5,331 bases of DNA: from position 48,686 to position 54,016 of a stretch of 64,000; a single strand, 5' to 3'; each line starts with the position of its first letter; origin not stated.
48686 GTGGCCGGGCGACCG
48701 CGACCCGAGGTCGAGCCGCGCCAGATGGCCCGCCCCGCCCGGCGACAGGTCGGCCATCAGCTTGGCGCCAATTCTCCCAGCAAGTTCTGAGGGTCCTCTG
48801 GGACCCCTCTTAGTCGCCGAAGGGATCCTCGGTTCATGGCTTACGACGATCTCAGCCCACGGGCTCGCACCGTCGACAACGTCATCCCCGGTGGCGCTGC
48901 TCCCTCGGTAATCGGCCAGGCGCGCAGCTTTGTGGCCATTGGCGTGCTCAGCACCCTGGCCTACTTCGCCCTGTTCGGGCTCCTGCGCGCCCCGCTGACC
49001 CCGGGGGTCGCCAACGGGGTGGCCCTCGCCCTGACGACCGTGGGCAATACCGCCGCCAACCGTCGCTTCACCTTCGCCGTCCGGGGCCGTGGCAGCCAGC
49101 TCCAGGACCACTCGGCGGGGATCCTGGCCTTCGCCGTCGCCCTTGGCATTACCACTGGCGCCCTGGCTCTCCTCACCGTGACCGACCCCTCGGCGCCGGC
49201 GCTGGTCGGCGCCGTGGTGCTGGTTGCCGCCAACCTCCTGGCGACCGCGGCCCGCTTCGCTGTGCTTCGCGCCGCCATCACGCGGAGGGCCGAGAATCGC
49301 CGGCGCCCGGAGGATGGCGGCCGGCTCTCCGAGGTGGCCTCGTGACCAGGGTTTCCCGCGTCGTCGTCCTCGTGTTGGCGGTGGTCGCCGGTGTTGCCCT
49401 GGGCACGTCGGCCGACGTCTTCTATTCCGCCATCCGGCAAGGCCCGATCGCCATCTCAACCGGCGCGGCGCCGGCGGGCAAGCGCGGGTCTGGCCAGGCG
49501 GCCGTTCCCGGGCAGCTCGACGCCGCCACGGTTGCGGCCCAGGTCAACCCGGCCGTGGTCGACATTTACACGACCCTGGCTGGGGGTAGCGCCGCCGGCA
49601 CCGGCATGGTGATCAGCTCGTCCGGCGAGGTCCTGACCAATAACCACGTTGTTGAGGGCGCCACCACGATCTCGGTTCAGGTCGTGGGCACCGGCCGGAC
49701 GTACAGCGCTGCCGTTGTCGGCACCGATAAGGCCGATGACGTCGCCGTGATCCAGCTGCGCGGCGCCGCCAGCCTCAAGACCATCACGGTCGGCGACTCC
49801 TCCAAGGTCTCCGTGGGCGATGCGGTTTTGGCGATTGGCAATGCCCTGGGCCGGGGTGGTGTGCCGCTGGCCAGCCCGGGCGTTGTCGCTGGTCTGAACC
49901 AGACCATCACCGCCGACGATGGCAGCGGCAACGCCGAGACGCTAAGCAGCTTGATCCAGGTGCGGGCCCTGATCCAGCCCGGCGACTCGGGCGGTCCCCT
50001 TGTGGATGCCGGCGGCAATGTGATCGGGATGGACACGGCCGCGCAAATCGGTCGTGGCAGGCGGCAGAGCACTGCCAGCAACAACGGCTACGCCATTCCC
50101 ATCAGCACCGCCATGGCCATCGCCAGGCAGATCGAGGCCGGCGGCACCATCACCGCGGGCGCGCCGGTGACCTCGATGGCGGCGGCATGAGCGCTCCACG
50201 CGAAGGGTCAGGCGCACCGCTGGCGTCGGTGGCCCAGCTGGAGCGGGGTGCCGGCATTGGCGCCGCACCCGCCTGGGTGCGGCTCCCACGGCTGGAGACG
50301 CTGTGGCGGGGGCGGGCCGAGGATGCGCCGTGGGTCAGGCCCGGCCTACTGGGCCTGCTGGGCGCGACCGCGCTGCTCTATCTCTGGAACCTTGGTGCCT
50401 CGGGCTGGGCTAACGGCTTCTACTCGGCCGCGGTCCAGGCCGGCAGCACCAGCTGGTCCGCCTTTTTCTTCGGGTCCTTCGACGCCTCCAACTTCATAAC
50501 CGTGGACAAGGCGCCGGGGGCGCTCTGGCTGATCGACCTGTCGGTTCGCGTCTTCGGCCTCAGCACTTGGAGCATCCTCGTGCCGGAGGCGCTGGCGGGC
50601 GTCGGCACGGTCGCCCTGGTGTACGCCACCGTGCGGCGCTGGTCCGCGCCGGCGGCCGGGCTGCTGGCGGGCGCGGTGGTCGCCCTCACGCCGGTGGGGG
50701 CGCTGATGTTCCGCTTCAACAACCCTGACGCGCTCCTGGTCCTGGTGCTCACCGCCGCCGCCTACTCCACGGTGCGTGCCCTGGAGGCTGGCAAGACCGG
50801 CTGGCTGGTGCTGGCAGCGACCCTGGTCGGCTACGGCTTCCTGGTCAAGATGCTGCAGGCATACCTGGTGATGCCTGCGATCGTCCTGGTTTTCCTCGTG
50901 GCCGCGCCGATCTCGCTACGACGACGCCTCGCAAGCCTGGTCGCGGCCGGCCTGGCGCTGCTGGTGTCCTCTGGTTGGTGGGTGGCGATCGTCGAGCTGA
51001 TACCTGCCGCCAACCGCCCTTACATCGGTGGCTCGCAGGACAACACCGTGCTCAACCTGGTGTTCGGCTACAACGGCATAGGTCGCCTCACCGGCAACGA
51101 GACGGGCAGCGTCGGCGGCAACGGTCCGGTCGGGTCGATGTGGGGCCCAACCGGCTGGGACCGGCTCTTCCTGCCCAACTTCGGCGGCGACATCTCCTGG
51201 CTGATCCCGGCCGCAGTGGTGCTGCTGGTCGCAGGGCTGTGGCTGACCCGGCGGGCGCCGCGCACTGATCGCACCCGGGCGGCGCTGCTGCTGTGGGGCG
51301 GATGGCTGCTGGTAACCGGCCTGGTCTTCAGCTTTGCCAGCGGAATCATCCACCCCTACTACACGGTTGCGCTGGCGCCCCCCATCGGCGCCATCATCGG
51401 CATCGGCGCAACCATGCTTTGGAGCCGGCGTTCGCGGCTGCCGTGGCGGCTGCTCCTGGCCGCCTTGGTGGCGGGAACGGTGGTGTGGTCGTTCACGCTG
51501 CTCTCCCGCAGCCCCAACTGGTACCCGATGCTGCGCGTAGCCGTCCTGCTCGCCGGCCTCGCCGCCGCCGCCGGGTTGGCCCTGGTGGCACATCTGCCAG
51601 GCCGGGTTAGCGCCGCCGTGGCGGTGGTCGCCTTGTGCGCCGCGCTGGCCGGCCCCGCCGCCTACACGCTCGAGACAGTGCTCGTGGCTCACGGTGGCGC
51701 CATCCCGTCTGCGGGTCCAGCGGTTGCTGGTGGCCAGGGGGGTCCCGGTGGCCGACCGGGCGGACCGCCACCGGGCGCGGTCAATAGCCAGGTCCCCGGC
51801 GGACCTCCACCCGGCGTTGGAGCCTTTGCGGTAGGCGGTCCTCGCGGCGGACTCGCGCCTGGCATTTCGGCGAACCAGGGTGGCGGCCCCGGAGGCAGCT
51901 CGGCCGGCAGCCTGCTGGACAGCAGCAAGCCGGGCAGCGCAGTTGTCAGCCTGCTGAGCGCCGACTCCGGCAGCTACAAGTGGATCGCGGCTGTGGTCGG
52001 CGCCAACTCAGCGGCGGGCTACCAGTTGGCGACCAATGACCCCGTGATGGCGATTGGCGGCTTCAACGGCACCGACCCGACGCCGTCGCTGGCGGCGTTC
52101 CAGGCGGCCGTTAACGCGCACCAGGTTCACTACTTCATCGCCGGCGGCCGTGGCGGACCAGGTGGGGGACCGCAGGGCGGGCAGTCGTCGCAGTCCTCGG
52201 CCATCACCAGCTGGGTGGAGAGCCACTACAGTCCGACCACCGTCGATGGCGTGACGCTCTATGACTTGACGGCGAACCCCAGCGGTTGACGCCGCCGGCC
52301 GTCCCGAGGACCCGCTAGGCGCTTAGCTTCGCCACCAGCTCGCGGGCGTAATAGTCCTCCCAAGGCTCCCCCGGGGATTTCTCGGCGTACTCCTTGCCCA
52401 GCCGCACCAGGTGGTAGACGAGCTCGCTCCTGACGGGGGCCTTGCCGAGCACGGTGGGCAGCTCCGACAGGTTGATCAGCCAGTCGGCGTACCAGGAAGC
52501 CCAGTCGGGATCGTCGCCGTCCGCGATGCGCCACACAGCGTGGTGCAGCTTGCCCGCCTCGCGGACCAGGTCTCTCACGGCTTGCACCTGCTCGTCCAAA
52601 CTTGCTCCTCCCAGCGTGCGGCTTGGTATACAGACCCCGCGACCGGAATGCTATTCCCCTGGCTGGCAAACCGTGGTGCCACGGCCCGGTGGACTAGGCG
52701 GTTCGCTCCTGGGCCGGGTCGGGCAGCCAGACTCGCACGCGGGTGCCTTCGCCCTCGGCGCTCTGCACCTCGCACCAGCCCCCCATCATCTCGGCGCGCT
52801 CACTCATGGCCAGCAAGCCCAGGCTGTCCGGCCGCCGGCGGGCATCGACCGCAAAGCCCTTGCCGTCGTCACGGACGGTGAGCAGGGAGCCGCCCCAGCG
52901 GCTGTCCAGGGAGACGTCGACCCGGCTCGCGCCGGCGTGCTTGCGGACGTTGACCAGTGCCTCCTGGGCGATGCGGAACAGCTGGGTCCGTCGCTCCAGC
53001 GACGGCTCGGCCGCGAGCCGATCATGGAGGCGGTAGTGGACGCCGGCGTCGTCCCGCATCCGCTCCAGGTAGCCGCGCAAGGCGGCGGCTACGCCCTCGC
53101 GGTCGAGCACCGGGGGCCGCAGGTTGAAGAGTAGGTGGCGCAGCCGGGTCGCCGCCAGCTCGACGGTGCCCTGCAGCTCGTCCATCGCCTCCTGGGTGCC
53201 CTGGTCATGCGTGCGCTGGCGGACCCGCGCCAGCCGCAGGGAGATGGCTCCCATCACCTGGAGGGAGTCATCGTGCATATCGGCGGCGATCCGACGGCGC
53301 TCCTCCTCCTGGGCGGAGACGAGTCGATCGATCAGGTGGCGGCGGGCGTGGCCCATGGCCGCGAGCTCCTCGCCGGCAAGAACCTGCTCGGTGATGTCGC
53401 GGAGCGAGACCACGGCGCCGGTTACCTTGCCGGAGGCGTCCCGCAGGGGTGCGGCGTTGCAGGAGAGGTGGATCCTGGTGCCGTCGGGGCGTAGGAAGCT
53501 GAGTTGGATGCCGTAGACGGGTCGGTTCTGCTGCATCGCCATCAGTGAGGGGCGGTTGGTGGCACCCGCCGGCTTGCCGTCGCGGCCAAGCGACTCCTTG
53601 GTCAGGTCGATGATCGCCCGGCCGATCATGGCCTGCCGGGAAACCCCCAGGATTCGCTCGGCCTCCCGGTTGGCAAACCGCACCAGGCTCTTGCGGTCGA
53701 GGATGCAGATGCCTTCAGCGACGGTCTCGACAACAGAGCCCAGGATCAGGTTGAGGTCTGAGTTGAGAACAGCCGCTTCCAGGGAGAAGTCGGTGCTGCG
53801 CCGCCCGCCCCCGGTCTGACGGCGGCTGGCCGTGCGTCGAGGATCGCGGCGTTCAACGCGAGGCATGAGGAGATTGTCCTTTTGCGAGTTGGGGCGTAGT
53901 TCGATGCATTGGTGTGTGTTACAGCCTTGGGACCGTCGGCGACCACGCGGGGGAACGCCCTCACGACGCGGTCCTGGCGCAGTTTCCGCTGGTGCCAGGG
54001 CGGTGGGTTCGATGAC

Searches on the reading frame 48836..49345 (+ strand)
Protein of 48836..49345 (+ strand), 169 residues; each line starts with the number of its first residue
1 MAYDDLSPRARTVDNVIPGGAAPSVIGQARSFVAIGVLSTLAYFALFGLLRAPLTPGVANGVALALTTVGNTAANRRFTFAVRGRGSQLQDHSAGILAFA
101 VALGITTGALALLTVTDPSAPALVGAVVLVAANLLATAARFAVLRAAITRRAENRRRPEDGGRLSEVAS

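Call 11: search_protein_families(library=pfam, proteins=[window:48836-49345:+], max_evalue=0.001)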
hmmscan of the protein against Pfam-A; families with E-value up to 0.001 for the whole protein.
window:48836-49345:+ (169 aa): 1 family
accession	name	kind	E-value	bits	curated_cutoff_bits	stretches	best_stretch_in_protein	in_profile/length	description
PF04138.20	GtrA_DPMS_TM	-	2.2e-08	34.8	26.1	1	32-133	2-108/117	GtrA/DPMS, transmembrane domain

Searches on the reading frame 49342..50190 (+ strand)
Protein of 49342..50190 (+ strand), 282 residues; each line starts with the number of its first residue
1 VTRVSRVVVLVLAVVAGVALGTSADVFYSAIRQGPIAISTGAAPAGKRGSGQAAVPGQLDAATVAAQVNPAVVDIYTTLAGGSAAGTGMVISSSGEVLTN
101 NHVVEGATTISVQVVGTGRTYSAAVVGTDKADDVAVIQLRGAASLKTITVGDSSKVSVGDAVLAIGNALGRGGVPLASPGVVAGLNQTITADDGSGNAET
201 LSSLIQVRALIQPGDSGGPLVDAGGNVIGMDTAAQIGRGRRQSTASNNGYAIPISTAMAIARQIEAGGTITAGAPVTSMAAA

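Call 11: search_protein_families(library=pfam, proteins=[window:49342-50190:+], max_evalue=0.001)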
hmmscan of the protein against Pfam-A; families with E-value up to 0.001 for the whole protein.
window:49342-50190:+ (282 aa): 2 families
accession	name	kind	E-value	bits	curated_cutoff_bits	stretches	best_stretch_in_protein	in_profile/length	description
PF13365.12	Trypsin_2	-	1.1e-27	97.9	27.6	1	86-230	1-144/144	Trypsin-like peptidase domain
PF00089.32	Trypsin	-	4.9e-11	43.3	20.6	1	83-238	24-201/220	Trypsin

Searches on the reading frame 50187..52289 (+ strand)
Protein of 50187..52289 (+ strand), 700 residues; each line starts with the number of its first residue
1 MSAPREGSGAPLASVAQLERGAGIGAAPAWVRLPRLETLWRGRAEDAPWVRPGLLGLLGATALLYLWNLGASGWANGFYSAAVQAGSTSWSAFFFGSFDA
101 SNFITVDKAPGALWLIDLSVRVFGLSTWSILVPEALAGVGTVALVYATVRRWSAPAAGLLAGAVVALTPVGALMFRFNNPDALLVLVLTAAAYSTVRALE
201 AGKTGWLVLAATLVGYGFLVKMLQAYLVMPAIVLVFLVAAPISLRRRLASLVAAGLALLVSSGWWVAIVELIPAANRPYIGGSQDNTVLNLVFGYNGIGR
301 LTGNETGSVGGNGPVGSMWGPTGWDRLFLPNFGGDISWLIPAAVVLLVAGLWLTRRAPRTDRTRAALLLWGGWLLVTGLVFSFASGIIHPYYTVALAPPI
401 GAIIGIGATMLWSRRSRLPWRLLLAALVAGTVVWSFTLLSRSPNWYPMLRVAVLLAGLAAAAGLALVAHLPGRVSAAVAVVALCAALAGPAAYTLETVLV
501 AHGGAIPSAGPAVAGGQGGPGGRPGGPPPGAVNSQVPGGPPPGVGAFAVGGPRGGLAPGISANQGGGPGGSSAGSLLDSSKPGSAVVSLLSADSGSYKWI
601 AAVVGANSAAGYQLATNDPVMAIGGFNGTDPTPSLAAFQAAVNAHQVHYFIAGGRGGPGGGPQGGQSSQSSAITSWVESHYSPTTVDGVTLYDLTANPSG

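Call 11: search_protein_families(library=pfam, proteins=[window:50187-52289:+], max_evalue=0.001)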
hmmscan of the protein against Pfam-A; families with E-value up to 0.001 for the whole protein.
window:50187-52289:+ (700 aa): 2 families
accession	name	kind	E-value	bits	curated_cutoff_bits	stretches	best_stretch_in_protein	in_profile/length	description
PF13231.12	PMT_2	-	2.9e-30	106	26.1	1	107-265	1-160/160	Dolichyl-phosphate-mannose-protein mannosyltransferase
PF24878.1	YkcB_C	-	6.4e-29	100.1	27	1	587-680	2-85/85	Putative mannosyltransferase YkcB-like, C-terminal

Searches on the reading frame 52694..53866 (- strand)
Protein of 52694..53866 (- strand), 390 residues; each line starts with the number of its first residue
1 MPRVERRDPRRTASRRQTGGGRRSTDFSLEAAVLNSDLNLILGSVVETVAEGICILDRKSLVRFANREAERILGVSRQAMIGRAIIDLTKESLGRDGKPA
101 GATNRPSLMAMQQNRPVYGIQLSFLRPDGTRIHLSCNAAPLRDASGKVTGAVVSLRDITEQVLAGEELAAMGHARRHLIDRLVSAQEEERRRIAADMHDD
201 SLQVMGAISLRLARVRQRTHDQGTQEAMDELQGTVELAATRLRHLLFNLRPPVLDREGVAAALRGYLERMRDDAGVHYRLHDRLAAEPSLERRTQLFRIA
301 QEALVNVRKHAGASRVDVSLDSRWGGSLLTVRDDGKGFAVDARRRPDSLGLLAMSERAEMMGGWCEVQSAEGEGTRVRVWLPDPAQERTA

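Call 11: search_protein_families(library=pfam, proteins=[window:52694-53866:-], max_evalue=0.001)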
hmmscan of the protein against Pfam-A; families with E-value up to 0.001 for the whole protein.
window:52694-53866:- (390 aa): 7 families
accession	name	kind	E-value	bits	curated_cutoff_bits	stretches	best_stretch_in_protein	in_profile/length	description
PF00989.32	PAS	-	3.7e-18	66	22.6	1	45-158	6-113/113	PAS fold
PF13426.13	PAS_9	-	1.7e-15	57.6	27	1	51-160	2-103/103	PAS domain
PF08448.16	PAS_4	-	9.3e-14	52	23.1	1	47-162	2-109/110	PAS fold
PF02518.31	HATPase_c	-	2.6e-13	50.8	26.4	1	293-384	3-110/111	Histidine kinase-, DNA gyrase B-, and HSP90-like ATPase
PF07730.19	HisKA_3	-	1.5e-10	41.9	24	1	189-254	1-68/68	Histidine kinase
PF13188.13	PAS_8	-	4.5e-06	26.8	21.8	1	44-85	5-43/65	PAS domain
PF12860.13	PAS_7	-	0.00011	22.7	27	1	47-164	2-113/115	PAS fold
